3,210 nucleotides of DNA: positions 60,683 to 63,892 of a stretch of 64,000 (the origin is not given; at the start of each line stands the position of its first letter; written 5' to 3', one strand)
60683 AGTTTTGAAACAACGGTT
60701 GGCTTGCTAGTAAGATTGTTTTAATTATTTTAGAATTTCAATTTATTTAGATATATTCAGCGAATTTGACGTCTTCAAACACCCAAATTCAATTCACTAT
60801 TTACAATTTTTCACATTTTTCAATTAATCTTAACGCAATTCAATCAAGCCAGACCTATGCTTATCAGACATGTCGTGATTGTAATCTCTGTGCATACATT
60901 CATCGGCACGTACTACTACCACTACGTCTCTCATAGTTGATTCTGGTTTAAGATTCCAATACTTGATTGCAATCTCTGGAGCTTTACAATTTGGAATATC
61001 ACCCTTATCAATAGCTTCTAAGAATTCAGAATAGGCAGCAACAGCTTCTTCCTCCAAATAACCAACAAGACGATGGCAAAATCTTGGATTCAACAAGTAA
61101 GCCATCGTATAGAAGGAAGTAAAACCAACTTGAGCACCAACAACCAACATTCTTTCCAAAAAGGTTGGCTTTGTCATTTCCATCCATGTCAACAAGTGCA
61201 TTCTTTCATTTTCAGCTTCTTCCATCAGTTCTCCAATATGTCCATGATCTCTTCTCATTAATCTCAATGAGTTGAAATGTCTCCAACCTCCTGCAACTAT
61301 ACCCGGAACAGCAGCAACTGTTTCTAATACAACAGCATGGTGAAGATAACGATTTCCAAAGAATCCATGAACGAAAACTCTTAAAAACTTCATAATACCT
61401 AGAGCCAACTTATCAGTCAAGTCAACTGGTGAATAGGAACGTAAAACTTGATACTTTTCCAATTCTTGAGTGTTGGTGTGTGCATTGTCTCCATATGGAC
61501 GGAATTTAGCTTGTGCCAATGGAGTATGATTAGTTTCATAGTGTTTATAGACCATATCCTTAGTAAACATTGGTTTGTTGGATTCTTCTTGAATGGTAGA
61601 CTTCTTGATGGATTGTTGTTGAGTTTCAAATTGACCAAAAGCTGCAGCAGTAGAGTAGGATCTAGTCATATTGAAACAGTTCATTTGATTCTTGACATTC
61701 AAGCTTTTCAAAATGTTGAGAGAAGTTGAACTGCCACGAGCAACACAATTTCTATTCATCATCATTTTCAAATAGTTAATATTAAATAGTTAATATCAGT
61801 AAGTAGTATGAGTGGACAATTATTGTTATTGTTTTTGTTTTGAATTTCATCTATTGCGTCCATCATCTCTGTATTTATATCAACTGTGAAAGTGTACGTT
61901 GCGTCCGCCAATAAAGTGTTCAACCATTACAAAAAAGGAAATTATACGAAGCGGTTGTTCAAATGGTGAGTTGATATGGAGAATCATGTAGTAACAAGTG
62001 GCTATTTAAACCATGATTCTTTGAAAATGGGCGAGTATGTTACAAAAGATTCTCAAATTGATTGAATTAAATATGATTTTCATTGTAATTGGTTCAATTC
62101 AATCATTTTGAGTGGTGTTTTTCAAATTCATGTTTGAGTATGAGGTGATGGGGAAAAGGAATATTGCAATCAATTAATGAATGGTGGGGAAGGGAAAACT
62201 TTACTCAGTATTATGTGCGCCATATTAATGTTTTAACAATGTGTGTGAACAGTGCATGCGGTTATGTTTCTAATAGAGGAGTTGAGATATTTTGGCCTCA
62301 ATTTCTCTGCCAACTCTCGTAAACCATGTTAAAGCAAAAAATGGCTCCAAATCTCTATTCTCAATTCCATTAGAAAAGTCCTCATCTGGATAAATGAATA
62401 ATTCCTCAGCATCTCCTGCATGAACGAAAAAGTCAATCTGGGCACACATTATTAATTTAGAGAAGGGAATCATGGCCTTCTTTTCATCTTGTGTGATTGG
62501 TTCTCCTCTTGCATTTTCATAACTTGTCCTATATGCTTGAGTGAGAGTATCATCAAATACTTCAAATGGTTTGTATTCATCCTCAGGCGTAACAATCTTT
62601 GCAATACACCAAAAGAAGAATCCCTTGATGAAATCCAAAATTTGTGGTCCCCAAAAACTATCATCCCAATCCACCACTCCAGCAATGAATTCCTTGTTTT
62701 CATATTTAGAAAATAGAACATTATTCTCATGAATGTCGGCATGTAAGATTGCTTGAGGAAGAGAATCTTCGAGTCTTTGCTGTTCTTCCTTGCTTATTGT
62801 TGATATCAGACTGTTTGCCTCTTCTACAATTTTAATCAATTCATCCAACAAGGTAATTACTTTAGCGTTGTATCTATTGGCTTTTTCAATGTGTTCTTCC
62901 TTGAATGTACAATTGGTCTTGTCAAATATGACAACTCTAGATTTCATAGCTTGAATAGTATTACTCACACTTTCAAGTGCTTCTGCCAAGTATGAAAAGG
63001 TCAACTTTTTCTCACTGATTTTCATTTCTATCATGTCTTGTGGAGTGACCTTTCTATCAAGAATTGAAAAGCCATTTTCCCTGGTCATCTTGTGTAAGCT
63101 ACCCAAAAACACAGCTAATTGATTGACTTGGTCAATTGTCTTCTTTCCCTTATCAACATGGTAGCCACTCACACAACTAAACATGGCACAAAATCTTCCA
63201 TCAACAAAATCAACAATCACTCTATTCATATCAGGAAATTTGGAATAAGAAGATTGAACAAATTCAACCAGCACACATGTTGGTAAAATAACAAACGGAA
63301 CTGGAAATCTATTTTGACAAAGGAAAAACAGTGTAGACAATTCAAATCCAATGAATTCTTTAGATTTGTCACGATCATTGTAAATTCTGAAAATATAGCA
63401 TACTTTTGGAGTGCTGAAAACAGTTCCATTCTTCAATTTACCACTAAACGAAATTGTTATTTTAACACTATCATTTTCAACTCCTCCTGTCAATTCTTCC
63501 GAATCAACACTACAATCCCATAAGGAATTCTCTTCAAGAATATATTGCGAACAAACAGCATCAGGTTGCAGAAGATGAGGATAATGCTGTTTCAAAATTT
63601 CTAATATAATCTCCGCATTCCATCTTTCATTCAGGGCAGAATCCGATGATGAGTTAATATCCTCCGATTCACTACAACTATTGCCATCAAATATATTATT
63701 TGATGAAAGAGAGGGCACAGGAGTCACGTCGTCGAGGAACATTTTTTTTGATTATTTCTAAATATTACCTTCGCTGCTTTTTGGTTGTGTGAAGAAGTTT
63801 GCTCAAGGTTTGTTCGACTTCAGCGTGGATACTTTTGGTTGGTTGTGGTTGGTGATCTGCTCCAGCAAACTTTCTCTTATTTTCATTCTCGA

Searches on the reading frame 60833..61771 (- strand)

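Call 55: search_protein_families(library=pfam, proteins=[window:60833-61771:-], max_evalue=0.001)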
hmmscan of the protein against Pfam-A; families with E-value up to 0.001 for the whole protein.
window:60833-61771:- (313 aa): 1 family
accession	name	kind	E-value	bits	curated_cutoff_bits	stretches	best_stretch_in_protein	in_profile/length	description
PF01786.24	AOX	-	6.2e-80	268.3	22.7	1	102-303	4-216/216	Alternative oxidase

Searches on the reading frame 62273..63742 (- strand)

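Call 55: search_protein_families(library=pfam, proteins=[window:62273-63742:-], max_evalue=0.001)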
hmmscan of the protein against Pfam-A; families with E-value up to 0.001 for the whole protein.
window:62273-63742:- (490 aa): 2 families
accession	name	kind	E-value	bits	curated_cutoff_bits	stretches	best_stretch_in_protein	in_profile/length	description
PF01636.29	APH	-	4.3e-14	53.3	23.2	1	115-383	22-218/239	Phosphotransferase enzyme family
PF02958.26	EcKL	-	0.00018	21.4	22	1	273-382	159-267/294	Ecdysteroid kinase-like family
